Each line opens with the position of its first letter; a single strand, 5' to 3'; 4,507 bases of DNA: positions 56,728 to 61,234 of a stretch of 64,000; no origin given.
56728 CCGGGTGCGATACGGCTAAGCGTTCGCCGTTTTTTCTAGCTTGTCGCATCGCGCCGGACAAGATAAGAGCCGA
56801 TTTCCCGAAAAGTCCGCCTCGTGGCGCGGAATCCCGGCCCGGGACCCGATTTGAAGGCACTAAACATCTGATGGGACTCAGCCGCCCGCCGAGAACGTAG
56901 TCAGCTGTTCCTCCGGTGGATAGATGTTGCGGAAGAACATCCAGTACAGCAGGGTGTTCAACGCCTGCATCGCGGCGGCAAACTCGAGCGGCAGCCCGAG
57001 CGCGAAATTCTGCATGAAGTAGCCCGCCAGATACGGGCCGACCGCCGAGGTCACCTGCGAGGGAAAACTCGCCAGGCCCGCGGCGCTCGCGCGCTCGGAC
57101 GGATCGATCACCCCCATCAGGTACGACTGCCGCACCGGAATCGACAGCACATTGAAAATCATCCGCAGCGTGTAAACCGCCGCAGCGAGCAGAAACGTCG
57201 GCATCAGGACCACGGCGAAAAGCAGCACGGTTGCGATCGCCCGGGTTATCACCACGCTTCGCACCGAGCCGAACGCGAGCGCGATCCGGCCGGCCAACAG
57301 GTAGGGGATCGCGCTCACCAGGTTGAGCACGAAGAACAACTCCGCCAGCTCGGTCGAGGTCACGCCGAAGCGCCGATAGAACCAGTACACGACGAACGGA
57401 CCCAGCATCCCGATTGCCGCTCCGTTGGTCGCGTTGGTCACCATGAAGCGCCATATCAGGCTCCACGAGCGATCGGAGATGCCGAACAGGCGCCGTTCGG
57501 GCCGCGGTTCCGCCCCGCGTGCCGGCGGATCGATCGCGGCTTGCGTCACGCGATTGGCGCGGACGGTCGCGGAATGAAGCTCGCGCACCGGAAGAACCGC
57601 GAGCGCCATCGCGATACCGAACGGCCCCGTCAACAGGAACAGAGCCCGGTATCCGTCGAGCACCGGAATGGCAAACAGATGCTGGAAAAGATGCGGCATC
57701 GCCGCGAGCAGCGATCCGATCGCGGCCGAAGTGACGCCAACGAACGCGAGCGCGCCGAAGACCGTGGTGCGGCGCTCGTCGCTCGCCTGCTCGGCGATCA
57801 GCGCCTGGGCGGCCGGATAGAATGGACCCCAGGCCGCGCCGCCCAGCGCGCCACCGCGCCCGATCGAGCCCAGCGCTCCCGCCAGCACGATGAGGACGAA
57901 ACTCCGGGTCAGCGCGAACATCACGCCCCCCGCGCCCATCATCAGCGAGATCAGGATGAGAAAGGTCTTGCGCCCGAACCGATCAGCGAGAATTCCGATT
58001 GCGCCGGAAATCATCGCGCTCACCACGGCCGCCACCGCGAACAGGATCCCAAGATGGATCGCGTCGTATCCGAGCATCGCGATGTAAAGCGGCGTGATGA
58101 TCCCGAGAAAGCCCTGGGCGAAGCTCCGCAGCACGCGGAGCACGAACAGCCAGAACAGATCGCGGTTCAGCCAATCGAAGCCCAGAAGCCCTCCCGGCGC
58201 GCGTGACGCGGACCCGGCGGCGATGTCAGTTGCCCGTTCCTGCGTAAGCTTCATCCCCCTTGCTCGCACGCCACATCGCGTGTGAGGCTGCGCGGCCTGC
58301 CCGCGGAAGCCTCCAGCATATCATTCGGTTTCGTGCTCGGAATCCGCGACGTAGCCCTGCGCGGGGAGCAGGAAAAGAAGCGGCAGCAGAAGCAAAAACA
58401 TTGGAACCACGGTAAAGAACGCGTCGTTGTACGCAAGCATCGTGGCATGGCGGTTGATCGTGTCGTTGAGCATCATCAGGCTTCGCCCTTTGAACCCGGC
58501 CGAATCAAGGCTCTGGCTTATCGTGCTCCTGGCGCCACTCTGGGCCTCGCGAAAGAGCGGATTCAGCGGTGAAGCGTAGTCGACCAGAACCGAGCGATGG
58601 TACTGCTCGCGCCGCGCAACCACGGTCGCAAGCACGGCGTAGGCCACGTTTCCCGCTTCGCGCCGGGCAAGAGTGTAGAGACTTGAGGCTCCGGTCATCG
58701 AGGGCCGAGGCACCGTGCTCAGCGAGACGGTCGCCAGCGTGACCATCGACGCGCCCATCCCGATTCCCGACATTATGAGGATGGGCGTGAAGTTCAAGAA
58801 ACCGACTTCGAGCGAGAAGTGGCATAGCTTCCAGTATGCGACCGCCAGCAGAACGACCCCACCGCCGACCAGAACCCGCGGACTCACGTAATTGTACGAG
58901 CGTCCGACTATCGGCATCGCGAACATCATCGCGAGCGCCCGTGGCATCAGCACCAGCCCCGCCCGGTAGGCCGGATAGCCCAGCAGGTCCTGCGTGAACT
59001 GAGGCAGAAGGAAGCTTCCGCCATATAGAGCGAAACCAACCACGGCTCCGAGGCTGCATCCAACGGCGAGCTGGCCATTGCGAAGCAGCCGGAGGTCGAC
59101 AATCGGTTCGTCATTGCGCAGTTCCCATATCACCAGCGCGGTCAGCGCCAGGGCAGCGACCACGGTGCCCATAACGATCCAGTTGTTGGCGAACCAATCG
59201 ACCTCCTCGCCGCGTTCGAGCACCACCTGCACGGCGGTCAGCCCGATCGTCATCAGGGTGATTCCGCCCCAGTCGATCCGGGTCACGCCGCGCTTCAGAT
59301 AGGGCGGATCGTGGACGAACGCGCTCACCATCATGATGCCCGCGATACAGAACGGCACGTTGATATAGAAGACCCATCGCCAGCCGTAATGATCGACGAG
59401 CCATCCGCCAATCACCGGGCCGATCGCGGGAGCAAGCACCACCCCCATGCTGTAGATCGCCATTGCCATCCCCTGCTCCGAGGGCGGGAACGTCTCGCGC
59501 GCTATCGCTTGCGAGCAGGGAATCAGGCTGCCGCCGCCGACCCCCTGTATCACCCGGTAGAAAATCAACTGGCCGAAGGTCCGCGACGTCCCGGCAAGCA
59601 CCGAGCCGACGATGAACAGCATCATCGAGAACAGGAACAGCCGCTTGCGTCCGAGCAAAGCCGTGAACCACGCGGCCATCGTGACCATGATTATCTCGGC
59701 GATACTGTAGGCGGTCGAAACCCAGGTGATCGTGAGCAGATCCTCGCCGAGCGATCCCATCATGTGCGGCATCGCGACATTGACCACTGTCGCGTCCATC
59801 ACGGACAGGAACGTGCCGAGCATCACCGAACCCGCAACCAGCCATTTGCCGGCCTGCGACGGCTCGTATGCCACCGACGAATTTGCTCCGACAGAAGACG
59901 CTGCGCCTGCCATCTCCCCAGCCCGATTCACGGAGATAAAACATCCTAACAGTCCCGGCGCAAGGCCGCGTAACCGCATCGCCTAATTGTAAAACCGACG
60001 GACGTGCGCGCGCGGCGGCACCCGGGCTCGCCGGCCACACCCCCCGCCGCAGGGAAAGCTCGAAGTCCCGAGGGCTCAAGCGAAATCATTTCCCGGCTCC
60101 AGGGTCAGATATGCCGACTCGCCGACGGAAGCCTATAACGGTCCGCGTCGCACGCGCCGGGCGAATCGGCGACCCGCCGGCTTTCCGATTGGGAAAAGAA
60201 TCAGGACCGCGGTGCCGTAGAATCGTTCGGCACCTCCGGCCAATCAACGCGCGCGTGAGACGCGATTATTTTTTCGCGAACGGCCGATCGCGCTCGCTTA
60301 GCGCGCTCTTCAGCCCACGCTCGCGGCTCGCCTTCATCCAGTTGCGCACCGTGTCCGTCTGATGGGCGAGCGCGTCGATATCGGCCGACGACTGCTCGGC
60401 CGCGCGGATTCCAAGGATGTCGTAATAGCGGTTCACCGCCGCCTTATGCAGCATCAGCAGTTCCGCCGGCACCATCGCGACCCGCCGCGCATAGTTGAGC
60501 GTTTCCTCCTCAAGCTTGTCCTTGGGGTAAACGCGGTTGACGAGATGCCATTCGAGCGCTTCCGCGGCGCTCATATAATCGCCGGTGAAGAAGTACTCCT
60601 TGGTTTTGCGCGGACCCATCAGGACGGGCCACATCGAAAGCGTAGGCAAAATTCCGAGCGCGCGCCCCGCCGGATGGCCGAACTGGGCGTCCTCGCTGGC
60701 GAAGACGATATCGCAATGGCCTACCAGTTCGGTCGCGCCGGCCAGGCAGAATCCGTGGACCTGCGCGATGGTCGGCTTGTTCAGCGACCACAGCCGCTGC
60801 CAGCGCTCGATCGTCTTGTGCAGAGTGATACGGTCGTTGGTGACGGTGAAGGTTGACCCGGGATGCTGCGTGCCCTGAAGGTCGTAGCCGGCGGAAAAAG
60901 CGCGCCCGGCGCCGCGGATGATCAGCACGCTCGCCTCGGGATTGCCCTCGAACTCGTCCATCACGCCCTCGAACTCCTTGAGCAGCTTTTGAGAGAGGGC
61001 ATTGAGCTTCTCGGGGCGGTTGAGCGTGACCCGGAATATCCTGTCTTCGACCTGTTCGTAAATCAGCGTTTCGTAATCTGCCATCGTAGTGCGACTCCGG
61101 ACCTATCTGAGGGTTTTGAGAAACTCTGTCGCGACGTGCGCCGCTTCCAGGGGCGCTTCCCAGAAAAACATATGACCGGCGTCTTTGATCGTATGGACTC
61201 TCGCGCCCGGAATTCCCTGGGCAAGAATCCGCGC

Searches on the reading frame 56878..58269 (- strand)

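Call 66: search_protein_families(library=pfam, proteins=[window:56878-58269:-], max_evalue=0.00001)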
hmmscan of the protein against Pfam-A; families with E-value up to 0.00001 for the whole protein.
window:56878-58269:- (463 aa): 2 families
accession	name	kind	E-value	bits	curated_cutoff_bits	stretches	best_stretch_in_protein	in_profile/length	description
PF07690.21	MFS_1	-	1.1e-23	84.2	33.4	2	41-254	1-188/347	Major Facilitator Superfamily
PF12832.13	MFS_1_like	-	1.3e-06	28.2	25.2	0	59-209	19-161/373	MFS_1 like family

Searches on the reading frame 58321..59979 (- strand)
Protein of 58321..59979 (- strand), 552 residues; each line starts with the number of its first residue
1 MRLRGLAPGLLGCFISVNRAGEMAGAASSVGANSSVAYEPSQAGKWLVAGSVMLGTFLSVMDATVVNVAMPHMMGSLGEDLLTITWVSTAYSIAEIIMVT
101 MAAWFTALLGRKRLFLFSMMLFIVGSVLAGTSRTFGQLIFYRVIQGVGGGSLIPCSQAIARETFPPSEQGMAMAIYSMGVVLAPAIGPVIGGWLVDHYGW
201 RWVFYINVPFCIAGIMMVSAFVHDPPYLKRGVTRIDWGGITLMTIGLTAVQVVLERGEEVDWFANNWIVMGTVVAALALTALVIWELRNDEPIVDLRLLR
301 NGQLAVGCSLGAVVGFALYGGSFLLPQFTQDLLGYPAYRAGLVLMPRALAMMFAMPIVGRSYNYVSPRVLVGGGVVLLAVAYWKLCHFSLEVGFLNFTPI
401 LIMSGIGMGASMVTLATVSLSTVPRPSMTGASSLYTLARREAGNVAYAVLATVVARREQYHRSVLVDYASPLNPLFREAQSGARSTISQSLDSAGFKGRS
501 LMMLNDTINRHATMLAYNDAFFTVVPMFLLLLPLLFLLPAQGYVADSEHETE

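Call 66: search_protein_families(library=pfam, proteins=[window:58321-59979:-], max_evalue=0.00001)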
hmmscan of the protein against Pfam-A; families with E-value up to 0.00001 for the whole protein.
window:58321-59979:- (552 aa): 4 families
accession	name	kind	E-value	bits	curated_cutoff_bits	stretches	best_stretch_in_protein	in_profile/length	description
PF07690.21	MFS_1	-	1.8e-56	192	33.4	1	52-439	1-339/347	Major Facilitator Superfamily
PF00083.30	Sugar_tr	-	1.3e-11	44.5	22.3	1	61-218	25-188/452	Sugar (and other) transporter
PF05977.19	MFS_3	-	7.7e-08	31.7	27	1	55-217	18-185/524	Transmembrane secretion effector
PF06609.19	TRI12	-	2.1e-06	26.9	23.2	1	68-287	65-289/599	Fungal trichothecene efflux pump (TRI12)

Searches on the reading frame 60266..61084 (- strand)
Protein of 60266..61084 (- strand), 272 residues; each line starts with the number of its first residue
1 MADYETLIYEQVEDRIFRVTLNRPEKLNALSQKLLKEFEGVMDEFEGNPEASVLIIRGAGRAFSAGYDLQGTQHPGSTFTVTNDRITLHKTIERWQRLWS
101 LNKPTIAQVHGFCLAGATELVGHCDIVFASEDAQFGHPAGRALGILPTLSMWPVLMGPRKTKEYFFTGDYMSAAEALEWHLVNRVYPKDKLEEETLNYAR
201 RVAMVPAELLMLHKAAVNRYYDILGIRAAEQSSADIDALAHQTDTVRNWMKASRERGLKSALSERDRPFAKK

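Call 66: search_protein_families(library=pfam, proteins=[window:60266-61084:-], max_evalue=0.00001)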
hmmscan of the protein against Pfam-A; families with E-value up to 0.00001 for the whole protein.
window:60266-61084:- (272 aa): 2 families
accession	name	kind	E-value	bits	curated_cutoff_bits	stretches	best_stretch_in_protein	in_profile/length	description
PF00378.25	ECH_1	-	2.1e-43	148.9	27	1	14-241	4-226/251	Enoyl-CoA hydratase/isomerase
PF16113.10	ECH_2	-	1.9e-20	74.1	27.2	1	18-199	3-185/335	Enoyl-CoA hydratase/isomerase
